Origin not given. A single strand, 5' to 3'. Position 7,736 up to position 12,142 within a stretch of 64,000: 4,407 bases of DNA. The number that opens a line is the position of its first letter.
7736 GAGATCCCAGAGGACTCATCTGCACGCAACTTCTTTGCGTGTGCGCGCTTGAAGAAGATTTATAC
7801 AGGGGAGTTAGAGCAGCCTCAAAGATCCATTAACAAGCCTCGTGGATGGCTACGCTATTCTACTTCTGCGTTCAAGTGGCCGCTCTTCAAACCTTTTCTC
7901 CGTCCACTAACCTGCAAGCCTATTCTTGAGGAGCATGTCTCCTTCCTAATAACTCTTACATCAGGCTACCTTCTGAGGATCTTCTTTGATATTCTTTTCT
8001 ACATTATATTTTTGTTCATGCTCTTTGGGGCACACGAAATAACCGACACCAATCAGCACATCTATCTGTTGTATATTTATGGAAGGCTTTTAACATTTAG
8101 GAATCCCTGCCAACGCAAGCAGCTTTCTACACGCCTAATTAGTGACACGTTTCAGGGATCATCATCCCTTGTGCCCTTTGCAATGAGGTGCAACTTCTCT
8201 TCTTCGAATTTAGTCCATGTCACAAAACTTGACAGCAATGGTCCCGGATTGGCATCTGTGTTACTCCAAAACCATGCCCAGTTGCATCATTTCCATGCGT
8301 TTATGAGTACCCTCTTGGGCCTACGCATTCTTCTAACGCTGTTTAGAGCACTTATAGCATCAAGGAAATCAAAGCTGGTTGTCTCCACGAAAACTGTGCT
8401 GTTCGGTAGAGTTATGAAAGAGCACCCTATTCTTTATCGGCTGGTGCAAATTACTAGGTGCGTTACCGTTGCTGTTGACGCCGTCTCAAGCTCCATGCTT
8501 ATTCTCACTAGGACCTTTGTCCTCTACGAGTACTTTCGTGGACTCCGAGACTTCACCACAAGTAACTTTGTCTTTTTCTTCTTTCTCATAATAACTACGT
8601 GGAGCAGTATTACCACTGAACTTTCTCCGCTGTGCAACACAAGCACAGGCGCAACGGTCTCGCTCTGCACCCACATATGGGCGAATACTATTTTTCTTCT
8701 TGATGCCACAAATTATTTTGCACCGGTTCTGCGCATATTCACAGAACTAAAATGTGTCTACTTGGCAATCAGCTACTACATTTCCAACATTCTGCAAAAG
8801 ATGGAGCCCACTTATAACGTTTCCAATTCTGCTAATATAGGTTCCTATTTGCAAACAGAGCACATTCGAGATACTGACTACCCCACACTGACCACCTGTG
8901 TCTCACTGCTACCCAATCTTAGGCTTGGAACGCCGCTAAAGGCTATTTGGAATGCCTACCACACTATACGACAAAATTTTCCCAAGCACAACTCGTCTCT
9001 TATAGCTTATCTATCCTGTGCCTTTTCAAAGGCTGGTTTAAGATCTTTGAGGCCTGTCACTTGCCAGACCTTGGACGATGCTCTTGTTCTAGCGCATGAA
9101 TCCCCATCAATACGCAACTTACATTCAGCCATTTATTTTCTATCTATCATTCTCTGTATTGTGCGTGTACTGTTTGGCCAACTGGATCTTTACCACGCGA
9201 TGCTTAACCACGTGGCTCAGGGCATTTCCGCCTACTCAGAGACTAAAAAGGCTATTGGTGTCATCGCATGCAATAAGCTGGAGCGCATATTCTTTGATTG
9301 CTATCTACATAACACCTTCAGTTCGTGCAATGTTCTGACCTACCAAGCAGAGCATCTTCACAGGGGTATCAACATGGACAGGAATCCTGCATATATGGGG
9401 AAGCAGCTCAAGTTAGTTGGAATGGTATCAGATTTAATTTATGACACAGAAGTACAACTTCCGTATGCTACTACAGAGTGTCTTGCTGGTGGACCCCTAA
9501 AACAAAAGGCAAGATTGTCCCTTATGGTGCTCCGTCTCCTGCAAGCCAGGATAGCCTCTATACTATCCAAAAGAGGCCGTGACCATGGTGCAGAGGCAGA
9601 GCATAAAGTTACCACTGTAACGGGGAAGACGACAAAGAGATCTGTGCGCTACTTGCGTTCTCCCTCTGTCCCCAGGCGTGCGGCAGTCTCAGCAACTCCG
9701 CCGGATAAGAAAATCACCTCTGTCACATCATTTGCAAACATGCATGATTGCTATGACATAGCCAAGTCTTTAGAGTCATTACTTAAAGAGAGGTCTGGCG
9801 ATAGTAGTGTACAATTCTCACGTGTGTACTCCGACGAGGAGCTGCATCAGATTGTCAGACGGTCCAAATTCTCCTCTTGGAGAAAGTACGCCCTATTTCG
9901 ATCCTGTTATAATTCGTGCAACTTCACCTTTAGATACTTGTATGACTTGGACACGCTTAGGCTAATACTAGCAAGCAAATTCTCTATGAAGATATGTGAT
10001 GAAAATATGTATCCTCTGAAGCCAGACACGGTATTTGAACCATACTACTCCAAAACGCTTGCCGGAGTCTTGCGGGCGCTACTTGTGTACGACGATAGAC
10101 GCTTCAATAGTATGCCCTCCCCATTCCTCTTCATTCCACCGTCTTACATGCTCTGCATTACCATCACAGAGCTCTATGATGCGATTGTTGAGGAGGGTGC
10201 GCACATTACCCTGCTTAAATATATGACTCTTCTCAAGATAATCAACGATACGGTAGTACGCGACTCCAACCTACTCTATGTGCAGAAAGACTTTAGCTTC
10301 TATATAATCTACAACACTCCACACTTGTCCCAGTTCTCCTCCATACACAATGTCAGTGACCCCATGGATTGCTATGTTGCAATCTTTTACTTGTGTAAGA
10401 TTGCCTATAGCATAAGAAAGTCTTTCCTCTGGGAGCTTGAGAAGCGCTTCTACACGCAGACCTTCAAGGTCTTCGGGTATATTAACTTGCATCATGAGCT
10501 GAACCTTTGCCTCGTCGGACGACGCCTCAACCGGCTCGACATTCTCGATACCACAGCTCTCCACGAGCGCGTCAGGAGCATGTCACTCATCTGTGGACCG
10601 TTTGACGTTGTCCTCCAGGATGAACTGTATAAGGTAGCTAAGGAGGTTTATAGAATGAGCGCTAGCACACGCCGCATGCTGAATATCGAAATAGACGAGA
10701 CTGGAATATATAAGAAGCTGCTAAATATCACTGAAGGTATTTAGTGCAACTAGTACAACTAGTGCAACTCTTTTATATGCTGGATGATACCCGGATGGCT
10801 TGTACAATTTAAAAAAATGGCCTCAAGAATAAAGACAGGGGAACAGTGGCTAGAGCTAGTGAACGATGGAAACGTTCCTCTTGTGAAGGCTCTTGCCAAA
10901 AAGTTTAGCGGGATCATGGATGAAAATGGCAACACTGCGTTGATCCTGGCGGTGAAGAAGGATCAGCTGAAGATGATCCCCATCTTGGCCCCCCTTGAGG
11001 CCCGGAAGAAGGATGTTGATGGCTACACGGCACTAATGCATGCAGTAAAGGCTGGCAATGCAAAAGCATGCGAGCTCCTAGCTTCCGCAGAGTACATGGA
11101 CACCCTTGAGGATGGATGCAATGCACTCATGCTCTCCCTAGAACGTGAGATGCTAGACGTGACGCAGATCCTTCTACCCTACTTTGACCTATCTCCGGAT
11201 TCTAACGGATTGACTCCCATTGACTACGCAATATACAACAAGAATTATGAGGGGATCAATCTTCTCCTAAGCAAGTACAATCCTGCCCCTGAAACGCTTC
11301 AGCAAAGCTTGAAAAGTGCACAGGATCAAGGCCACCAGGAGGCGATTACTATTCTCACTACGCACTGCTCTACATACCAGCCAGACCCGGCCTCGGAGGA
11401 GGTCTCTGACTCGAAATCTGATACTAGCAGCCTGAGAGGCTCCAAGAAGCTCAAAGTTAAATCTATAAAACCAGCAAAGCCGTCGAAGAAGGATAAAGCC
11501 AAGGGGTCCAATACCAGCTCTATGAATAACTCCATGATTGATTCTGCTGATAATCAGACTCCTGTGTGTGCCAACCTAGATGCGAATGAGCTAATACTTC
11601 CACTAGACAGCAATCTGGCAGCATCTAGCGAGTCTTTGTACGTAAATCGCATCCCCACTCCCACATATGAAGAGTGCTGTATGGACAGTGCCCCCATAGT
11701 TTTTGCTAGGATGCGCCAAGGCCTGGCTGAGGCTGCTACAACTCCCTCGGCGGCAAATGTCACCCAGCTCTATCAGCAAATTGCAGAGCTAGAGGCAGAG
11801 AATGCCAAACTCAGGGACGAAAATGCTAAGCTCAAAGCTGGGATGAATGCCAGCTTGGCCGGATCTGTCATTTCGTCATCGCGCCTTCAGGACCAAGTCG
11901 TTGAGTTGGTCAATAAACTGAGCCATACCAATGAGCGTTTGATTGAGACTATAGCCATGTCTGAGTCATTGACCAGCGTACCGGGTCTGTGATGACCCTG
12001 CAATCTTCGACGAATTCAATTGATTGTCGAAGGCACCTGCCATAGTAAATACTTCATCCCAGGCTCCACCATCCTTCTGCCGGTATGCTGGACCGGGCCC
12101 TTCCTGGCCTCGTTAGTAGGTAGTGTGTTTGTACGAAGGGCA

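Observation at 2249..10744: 2831-aa membrane protein with adenylyl-cyclase-like topology (TM cluster, cyclase-like domain, ~1500-aa disordered insert, TM cluster, second weak cyclase-like region)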

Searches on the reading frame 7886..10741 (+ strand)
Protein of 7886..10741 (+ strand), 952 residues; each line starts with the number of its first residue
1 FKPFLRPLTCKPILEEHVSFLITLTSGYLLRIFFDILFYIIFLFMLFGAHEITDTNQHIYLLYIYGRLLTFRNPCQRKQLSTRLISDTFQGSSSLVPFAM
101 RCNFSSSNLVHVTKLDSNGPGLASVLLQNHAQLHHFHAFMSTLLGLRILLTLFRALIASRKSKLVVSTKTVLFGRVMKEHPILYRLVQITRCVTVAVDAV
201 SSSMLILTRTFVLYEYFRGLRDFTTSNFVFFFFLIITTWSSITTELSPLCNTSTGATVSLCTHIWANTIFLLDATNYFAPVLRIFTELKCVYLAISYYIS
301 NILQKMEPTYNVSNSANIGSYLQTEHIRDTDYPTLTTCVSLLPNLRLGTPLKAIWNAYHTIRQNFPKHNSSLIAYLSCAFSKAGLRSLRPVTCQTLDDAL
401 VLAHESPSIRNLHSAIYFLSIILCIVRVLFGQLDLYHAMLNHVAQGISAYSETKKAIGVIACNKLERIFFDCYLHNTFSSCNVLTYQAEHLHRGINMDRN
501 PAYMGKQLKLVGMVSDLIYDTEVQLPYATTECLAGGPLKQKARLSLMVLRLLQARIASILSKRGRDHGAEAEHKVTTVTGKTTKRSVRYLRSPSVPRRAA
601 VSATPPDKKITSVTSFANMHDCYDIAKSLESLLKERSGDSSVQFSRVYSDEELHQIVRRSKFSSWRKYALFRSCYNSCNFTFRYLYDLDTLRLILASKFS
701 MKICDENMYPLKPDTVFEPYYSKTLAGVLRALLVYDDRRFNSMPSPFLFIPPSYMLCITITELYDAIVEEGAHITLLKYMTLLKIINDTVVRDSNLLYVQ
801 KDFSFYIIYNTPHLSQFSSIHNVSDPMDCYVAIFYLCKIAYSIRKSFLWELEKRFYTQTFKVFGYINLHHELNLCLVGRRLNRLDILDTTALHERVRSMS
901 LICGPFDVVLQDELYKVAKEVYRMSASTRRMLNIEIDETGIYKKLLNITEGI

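Call 45: search_protein_representatives(alignment_id=A5)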
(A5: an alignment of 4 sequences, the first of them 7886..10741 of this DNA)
Query: 4 sequences, 956 profile positions. Proteins with E-value up to 0.001 (for the whole library): 3; up to 1e-10: 3; up to 1e-30: 1. The best 3 are listed.
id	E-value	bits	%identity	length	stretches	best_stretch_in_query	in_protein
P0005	0.0e+00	1909.6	-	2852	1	1-956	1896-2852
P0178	2.1e-26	108.7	-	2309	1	686-952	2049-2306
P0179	4.2e-14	68.0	-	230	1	1-44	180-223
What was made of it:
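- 9908..10729 (+): C-terminal conserved domain, aa 2554-2827, the most conserved part of the protein. Profile hit E 2e-26 in the exhaustive search (call 45).
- Tried and rejected: I used aa 1880-2831 instead, which found only Giardia proteins (call 45).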

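Call 46: list_cluster_members(proteins=[P0178, P0179])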
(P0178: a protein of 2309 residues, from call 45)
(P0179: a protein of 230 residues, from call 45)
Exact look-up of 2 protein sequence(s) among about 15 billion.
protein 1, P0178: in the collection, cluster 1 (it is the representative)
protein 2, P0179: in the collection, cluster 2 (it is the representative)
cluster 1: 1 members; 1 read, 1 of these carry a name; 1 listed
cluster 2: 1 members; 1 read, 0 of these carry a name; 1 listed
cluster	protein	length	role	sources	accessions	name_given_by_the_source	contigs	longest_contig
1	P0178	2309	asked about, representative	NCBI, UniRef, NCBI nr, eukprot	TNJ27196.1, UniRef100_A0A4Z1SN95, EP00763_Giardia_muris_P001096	hypothetical protein GMRT_14045 [Giardia muris] | Transmembrane protein n=1 Tax=Giardia muris TaxID=5742 RepID=A0A4Z1SN95_GIAMU | TNJ27196.1 hypothetical protein GMRT_14045 [Giardia muris]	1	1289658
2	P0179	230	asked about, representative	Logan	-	-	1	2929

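Call 47: search_protein_families(library=pfam, proteins=[P0178], max_evalue=10)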
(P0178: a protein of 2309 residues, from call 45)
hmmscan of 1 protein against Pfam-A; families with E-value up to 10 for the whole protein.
P0178 (2309 aa): 0 families

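Call 74: find_encoding_contigs(protein=P0178, flank=10000, max_places=2)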
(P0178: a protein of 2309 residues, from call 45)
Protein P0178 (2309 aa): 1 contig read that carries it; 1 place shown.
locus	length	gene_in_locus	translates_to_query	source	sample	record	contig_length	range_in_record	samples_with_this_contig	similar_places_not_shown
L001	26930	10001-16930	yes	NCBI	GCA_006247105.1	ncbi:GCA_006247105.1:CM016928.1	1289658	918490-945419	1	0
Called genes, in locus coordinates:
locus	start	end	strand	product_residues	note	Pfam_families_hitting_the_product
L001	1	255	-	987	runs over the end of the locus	PF12796:Ank_2, PF12796:Ank_2, PF13857:Ank_5 (weak), PF13851:GAS (weak), PF12796:Ank_2, PF00069:Pkinase, PF07714:PK_Tyr_Ser-Thr, PF03109:ABC1 (weak), +5 more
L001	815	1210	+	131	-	-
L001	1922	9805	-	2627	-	-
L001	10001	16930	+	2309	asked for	-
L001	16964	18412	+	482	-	PF12796:Ank_2, PF13637:Ank_4 (faint), PF00023:Ank (faint), PF13606:Ank_3 (faint), PF12796:Ank_2, PF01166:TSC22 (weak)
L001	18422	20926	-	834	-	-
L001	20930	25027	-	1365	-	-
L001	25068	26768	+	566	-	-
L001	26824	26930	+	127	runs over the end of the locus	PF01521:Fe-S_biosyn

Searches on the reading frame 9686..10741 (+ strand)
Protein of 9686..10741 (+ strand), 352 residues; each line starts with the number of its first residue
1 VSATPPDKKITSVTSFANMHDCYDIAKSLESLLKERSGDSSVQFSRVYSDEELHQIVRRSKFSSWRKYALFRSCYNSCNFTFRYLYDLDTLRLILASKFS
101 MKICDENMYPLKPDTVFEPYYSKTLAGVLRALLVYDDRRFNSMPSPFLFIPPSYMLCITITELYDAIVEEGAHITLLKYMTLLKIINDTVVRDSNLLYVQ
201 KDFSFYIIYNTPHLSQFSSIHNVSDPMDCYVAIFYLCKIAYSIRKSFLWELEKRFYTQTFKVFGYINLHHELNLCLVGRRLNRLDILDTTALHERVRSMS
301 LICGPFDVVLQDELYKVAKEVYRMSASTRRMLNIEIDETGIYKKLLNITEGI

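Call 21: search_solved_structures(query=A3, max_evalue=10, show_alignments=3)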
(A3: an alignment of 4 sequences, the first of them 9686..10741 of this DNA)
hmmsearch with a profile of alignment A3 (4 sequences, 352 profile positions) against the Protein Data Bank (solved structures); distinct sequences matched with E-value up to 10: 1.
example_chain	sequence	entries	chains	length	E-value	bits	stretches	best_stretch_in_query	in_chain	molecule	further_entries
9m4f_9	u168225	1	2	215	1.9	10.5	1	146-188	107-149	light-harvesting protein XLH9/13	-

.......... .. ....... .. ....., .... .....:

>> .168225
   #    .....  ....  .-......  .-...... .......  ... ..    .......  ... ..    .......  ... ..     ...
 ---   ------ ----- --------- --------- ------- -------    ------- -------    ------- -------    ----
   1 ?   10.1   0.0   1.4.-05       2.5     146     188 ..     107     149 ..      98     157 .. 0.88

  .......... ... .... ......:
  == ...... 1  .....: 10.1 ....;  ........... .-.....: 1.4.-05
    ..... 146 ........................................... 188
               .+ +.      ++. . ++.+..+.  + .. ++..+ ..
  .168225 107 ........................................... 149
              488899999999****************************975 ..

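Call 25: search_protein_families(library=pfam, alignment_id=A3, max_evalue=10)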
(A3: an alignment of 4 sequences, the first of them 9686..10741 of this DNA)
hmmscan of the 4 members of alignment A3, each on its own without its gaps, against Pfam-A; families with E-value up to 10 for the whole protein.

A. member 1, window:9686-10741:+ (352 aa): 0 families

B. families by the number of members that match (of 4 scanned): 1 family
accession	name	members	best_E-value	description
PF14541.11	TAXi_C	2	0.081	Xylanase inhibitor C-terminal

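Call 58: predict_structure(alignment_id=A8)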
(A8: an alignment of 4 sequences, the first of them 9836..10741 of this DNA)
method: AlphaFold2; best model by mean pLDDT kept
length: 302 residues; sequences in the alignment: 4
mean_pLDDT: 45.2   pTM: 0.48
mean pLDDT of the five models: 45.2, 41.6, 40.4, 40.3, 40.2
residues with pLDDT >= 90: 0; 70-90: 14; 50-70: 113; < 50: 175
segments of 3 or more residues with pLDDT < 50: 1-102, 167-170, 218-247, 252-254, 275-302
pLDDT, mean of each block of 10 residues (from residue 1): 30 26 23 33 41 34 34 35 33 32 58 56 60 68 62 58 51 57 67 73 62 52 25 28 45 50 53 47 36 32 26
secondary structure, 60 per line:
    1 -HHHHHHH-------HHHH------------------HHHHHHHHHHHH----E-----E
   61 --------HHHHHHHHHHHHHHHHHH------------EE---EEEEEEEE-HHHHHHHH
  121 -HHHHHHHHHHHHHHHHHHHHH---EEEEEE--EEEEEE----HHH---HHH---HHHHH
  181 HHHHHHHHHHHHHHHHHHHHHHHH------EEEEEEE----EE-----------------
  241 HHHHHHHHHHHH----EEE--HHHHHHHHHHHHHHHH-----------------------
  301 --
elements in order: H2-8 H16-19 H38-49 H69-86 E104-111 H113-120 H122-142 E146-151 E154-159 H176-204 E211-217 H241-252 E257-259 H262-277
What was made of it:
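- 10145..10666 (+): Predicted cyclase/GGDEF-type fold core, aa 2633-2806, with secondary-structure order beta-alpha-alpha-beta-beta-alpha-beta ... alpha-beta-alpha. AlphaFold2 without templates, using a Giardia-only alignment; residues 101-220 of the model have pLDDT 51-73 (call 58).
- The template-free AlphaFold2 model has secondary-structure order beta-alpha-alpha-beta-beta-alpha-beta (call 58).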

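Call 66: fold_search(model_id=the predicted structure, library=pdb)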
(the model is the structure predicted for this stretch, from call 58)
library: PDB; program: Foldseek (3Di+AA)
matches with E <= 10: 1214; with E <= 0.001: 5
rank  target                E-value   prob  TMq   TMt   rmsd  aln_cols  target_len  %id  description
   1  5d0h_B                1.3e-04  1.00  0.31  0.52   8.6       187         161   12  Crystal Structure of triple mutant (KDA to EGY) of an adenylyl cyclase Ma1120 from Mycobacterium avium in complex with (released 2016-08-10)
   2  3r5g_B                5.4e-04  1.00  0.34  0.49   6.8       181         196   10  Crystal structure of the adenylyl cyclase CyaB from P. aeruginosa (released 2012-01-11)
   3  4wp3_C                5.4e-04  1.00  0.32  0.47  12.2       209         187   12  Crystal Structure of Adenylyl cyclase from Mycobacterium avium Ma1120 wild type (released 2015-09-02)
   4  5d0e_A                8.8e-04  1.00  0.31  0.52   5.3       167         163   11  Crystal Structure of an adenylyl cyclase Ma1120-Cat in complex with GTP and calcium from Mycobacterium avium (released 2016-08-10)
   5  5d15_A                9.4e-04  1.00  0.30  0.50   6.1       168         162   11  Crystal structure of an adenylyl cyclase Ma1120 from Mycobacterium avium in complex with ATP and calcium ion (released 2016-08-10)
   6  3r5g_A                1.1e-03  1.00  0.34  0.49   7.2       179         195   11  Crystal structure of the adenylyl cyclase CyaB from P. aeruginosa (released 2012-01-11)
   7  5d0e_B                1.1e-03  1.00  0.31  0.51   5.6       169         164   12  Crystal Structure of an adenylyl cyclase Ma1120-Cat in complex with GTP and calcium from Mycobacterium avium (released 2016-08-10)
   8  4wp8_B                1.1e-03  1.00  0.31  0.50   5.7       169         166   13  Crystal structure of Adenylyl cyclase Ma1120 from Mycobacterium Avium in complex with 2'5'-DD-3'-ATP and Manganese ion (released 2015-09-02)
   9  5m3c_A                1.1e-03  1.00  0.30  0.23  14.1       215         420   13  Structure of the hybrid domain (GGDEF-EAL) of PA0575 from Pseudomonas aeruginosa PAO1 at 2.8 Ang. with GTP and Ca2+ bo (released 2017-12-20)
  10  4wp3_B                1.4e-03  1.00  0.31  0.49  10.9       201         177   12  Crystal Structure of Adenylyl cyclase from Mycobacterium avium Ma1120 wild type (released 2015-09-02)
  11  5d0h_A                1.8e-03  1.00  0.29  0.49   9.1       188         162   12  Crystal Structure of triple mutant (KDA to EGY) of an adenylyl cyclase Ma1120 from Mycobacterium avium in complex with (released 2016-08-10)
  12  9f1w                  1.8e-03  0.98  0.31  0.28  11.4       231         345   12  SFX room temperature structure of Oscillatoria acuminata adenylyate cyclase. (released 2025-02-26)
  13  1azs_A                1.9e-03  1.00  0.28  0.41   6.3       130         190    8  COMPLEX OF GS-ALPHA WITH THE CATALYTIC DOMAINS OF MAMMALIAN ADENYLYL CYCLASE (released 1998-02-25)
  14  7r65_A                2.0e-03  1.00  0.33  0.42   8.6       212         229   11  Crystal structure of a bacterial cyclic UMP synthase from Burkholderia cepacia LK29 (released 2021-10-13)
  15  3et6_A                2.1e-03  1.00  0.33  0.50   7.0       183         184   11  The crystal structure of the catalytic domain of a eukaryotic guanylate cyclase (released 2008-10-14)
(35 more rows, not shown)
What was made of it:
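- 10145..10666 (+): Foldseek: top hits are adenylyl cyclases, E 1.3e-4 and up, target TM about 0.5 (call 66).
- Foldseek: the top 8 hits are all adenylyl cyclases, E 1.3e-4 to 1.1e-3 (call 66). The Foldseek top hits are adenylyl cyclases (call 66).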

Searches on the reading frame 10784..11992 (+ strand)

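Call 6: search_protein_families(library=pfam, proteins=[window:10784-11992:+], max_evalue=0.01)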
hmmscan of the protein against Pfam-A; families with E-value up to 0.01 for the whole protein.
window:10784-11992:+ (402 aa): 8 families
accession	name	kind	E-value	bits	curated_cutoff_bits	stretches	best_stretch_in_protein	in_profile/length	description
PF12796.13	Ank_2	-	8.3e-23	81.2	27.3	2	27-101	6-81/90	Ankyrin repeats (3 copies)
PF13637.12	Ank_4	-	1.7e-12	47.7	22.7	1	121-162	7-50/50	Ankyrin repeats (many copies)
PF00023.36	Ank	-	2.4e-11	43.7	21.1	0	79-99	1-21/33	Ankyrin repeat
PF13857.12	Ank_5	-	7.6e-09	36.2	27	0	46-85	13-54/56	Ankyrin repeats (many copies)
PF13606.12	Ank_3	-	1.2e-07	31.8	22.3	0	79-99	1-21/30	Ankyrin repeat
PF05557.18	MAD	-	0.0008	18.4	30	1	296-355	415-472/661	Mitotic checkpoint protein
PF04977.20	DivIC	-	0.0029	17.8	28.9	1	325-352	18-45/80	Septum formation initiator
PF01166.23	TSC22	-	0.0042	17.7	30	1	326-354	16-44/57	TSC-22/dip/bun family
